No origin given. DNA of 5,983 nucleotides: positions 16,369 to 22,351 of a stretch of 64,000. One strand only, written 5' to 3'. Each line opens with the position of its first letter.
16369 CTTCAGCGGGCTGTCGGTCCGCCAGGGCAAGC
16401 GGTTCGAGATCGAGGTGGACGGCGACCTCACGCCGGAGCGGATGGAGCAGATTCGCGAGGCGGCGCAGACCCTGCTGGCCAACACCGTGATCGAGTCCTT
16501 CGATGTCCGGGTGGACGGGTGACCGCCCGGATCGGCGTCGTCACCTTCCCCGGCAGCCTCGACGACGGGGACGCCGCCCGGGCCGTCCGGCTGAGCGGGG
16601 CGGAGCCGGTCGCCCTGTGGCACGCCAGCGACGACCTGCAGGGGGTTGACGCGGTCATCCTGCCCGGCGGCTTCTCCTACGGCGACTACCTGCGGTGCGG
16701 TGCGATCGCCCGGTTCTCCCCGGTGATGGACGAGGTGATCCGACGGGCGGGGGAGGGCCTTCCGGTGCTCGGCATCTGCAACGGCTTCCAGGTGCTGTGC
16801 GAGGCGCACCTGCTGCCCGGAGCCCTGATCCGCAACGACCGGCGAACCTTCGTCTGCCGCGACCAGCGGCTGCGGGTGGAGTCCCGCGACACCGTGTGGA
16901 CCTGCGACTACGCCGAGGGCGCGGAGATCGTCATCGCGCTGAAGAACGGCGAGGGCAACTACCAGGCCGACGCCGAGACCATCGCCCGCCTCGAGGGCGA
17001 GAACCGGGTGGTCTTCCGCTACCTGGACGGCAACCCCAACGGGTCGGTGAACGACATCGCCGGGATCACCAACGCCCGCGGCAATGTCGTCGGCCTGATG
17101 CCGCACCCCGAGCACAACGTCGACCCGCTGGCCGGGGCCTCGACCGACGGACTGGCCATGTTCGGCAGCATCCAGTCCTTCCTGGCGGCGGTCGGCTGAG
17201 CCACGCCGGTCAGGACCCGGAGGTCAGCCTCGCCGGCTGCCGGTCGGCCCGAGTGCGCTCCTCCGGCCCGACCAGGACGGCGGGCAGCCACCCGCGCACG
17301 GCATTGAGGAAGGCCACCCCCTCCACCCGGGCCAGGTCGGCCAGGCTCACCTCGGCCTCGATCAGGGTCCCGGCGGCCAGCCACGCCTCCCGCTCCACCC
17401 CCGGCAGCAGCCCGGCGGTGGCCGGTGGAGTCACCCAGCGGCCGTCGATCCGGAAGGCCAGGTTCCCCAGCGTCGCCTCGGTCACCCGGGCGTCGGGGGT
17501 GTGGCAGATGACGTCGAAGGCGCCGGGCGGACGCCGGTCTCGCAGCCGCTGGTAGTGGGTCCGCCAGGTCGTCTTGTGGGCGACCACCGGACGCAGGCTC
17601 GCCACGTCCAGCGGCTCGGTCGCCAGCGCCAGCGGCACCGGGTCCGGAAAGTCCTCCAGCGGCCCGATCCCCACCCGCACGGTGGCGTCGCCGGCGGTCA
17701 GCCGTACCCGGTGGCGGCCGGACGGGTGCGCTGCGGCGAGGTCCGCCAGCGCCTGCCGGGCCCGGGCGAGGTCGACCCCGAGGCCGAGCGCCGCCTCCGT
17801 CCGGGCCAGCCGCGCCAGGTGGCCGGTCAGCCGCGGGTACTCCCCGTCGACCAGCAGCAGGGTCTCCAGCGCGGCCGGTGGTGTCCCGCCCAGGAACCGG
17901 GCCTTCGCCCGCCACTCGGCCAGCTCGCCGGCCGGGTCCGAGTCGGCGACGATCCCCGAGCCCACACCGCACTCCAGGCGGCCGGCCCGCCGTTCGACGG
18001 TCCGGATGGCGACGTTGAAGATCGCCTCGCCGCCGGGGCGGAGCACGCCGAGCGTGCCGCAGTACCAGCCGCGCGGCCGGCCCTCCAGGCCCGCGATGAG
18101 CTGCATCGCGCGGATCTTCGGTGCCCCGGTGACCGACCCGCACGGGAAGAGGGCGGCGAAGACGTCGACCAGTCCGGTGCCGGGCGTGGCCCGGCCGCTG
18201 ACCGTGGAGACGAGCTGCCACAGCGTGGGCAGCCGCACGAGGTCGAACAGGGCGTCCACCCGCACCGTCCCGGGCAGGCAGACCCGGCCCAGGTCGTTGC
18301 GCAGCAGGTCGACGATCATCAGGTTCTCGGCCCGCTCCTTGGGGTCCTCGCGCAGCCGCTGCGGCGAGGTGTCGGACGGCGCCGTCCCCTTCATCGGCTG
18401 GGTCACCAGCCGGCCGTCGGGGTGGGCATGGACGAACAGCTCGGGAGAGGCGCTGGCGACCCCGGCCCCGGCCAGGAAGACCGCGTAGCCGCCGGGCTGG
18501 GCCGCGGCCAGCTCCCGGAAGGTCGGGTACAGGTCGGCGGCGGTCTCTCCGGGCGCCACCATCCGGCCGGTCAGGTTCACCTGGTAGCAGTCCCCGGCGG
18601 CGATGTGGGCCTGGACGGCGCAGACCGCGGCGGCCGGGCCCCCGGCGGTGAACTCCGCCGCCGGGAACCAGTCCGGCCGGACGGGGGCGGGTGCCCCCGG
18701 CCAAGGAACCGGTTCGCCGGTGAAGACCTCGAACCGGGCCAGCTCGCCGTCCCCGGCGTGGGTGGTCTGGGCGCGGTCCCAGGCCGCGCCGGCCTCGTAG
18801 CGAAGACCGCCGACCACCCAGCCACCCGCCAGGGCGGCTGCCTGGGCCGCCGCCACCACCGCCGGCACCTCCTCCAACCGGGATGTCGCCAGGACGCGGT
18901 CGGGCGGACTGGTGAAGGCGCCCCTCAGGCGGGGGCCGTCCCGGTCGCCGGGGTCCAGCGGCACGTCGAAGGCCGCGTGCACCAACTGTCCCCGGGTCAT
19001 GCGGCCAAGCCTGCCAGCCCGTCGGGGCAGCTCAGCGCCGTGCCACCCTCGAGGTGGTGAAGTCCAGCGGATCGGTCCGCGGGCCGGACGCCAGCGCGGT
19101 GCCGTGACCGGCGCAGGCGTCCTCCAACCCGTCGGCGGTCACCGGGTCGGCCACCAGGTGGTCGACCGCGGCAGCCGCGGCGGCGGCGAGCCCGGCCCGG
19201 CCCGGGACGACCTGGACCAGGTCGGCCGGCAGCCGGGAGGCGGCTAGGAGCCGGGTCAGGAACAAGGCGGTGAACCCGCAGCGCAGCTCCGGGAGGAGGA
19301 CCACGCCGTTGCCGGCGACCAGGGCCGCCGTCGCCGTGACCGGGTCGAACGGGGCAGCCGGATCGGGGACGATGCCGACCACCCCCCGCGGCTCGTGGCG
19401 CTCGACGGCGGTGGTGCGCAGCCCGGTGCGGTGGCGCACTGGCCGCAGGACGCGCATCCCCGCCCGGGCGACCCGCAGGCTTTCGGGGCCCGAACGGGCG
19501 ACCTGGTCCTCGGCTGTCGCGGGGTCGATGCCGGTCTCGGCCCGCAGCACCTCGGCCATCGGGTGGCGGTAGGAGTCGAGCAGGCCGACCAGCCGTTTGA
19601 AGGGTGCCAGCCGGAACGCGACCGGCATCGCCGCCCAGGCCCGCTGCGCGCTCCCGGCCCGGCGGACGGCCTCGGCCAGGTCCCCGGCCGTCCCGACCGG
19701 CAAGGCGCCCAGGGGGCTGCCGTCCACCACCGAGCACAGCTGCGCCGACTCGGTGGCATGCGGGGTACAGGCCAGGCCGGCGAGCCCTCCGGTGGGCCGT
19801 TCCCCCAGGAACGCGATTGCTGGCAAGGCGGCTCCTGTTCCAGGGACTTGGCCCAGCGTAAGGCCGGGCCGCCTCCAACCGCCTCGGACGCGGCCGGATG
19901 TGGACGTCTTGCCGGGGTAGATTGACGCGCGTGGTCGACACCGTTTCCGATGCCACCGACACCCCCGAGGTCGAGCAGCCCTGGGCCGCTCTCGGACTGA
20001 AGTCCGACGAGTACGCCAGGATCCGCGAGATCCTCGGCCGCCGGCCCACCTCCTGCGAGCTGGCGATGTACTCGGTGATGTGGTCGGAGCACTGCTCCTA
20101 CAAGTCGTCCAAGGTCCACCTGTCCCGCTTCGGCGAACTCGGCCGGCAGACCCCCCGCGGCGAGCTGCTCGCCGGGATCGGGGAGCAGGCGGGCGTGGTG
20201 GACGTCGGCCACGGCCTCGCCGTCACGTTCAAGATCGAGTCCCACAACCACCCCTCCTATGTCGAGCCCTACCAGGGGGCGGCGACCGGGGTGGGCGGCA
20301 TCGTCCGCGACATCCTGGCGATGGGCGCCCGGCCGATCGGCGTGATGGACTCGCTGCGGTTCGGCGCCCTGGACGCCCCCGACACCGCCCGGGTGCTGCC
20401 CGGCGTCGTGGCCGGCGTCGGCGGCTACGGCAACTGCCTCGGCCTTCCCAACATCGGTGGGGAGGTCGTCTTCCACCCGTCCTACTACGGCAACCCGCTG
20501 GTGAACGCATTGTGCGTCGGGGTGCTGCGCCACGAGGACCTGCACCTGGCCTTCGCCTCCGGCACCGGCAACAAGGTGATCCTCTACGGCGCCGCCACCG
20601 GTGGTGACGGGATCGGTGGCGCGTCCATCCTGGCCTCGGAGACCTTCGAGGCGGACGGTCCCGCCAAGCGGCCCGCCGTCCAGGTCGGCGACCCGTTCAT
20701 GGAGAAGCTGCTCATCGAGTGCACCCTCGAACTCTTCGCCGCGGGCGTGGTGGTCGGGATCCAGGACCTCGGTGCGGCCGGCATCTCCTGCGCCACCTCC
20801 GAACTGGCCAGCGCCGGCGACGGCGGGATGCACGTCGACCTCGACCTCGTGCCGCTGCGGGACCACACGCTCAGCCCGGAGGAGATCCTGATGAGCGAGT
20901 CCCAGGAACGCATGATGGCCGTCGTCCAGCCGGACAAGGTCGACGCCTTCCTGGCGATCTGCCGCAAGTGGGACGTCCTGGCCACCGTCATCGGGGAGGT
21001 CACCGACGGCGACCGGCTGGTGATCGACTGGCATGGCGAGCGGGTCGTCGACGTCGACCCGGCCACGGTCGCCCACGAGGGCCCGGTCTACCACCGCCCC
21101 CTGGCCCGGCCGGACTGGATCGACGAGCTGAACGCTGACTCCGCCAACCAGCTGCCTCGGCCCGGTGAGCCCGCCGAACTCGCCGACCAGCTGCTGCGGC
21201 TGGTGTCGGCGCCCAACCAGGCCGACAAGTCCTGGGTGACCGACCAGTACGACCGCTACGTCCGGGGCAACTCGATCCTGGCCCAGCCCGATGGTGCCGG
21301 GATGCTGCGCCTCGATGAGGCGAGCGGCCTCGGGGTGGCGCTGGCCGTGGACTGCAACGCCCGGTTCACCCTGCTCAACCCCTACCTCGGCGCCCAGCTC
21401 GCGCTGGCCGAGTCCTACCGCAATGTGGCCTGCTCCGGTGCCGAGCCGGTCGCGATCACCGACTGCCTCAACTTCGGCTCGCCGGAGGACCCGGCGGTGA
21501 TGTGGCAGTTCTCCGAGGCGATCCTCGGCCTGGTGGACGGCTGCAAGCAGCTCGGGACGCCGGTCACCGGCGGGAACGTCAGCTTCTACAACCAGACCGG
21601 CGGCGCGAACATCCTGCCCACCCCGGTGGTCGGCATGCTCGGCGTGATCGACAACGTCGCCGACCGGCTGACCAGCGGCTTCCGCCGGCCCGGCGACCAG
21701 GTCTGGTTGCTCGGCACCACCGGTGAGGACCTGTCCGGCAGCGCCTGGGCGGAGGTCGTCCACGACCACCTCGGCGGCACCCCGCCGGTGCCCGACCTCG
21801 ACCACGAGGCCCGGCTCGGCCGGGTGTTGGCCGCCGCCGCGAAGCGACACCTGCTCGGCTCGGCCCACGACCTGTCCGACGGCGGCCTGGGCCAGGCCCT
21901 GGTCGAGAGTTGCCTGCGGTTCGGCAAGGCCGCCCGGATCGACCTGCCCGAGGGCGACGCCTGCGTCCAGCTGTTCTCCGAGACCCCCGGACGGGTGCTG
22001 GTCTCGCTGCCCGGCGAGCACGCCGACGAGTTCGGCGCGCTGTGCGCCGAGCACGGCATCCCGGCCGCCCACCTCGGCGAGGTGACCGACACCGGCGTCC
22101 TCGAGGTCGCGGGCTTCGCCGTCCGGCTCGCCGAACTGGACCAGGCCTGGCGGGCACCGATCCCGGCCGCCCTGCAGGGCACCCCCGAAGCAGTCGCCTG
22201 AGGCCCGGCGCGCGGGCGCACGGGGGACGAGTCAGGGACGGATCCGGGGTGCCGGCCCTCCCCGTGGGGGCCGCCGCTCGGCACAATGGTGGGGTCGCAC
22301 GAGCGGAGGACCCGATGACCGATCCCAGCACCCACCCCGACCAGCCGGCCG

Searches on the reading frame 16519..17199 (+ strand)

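Call 7: search_protein_families(library=pfam, proteins=[window:16519-17199:+], max_evalue=0.001)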
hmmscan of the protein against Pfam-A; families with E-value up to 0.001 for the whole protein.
window:16519-17199:+ (226 aa): 4 families
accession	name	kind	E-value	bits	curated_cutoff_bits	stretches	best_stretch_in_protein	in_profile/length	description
PF13507.12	GATase_5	-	5.8e-31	108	27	1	4-204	3-233/260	CobB/CobQ-like glutamine amidotransferase domain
PF07685.20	GATase_3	-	6.2e-08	32.9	27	1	28-96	24-91/196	CobB/CobQ-like glutamine amidotransferase domain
PF00117.34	GATase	-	3e-06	27.5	22.8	1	40-140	40-118/190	Glutamine amidotransferase class-I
PF01965.30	DJ-1_PfpI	-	0.00061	20.1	26.6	1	42-101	61-115/165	DJ-1/PfpI family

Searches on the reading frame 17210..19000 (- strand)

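Call 7: search_protein_families(library=pfam, proteins=[window:17210-19000:-], max_evalue=0.001)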
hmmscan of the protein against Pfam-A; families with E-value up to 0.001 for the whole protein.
window:17210-19000:- (596 aa): 2 families
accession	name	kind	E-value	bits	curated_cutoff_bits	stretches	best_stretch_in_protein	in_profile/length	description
PF00425.24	Chorismate_bind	-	1.4e-75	254.6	27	1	124-366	7-257/257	chorismate binding enzyme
PF01063.24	Aminotran_4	-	3.2e-26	93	28.5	1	377-574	2-220/223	Amino-transferase class IV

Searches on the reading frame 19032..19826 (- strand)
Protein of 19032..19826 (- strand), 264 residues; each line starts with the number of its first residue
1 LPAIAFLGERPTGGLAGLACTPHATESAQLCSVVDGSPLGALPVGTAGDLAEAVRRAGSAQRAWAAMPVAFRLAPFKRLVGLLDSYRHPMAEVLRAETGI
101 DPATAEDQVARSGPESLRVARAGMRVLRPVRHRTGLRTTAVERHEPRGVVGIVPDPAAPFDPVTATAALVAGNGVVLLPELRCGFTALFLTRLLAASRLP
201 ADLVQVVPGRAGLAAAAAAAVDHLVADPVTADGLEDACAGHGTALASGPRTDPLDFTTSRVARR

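Call 7: search_protein_families(library=pfam, proteins=[window:19032-19826:-], max_evalue=0.001)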
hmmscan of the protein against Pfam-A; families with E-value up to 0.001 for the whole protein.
window:19032-19826:- (264 aa): 1 family
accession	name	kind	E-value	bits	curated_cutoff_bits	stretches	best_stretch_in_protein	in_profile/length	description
PF00171.27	Aldedh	-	5e-20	71.9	23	1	26-213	7-195/461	Aldehyde dehydrogenase family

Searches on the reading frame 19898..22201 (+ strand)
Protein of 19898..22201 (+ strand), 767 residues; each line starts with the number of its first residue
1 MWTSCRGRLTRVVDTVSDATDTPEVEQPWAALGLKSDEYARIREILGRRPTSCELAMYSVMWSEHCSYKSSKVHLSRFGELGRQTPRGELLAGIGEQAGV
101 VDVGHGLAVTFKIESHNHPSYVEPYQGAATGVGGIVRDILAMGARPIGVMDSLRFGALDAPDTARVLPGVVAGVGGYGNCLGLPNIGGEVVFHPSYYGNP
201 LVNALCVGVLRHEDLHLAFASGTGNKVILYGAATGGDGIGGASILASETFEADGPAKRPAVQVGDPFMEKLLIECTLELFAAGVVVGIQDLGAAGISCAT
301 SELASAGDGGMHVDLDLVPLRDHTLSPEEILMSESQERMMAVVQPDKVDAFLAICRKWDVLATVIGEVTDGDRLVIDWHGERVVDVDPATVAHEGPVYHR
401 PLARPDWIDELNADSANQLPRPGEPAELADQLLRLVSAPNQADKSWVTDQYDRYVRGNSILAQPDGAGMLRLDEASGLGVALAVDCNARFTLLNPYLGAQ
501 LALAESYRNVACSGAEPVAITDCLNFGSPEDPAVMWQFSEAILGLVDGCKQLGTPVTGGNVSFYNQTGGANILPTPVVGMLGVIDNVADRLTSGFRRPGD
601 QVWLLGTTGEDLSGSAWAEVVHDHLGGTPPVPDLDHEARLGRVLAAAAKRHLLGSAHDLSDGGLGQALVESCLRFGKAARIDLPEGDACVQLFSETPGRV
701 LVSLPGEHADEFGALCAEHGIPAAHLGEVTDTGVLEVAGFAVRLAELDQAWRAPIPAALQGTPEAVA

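Call 7: search_protein_families(library=pfam, proteins=[window:19898-22201:+], max_evalue=0.001)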
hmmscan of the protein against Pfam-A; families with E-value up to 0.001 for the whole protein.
window:19898-22201:+ (767 aa): 3 families
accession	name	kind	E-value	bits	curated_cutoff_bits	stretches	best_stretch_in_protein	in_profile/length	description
PF02769.27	AIRS_C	-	1.3e-60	204.6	23.1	2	223-378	2-155/156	AIR synthase related protein, C-terminal domain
PF00586.29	AIRS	-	4.2e-50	169.3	24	2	95-209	1-111/112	AIR synthase related protein, N-terminal domain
PF18072.6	FGAR-AT_linker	-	7.1e-15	55.7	26.6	1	31-69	9-50/50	Formylglycinamide ribonucleotide amidotransferase linker domain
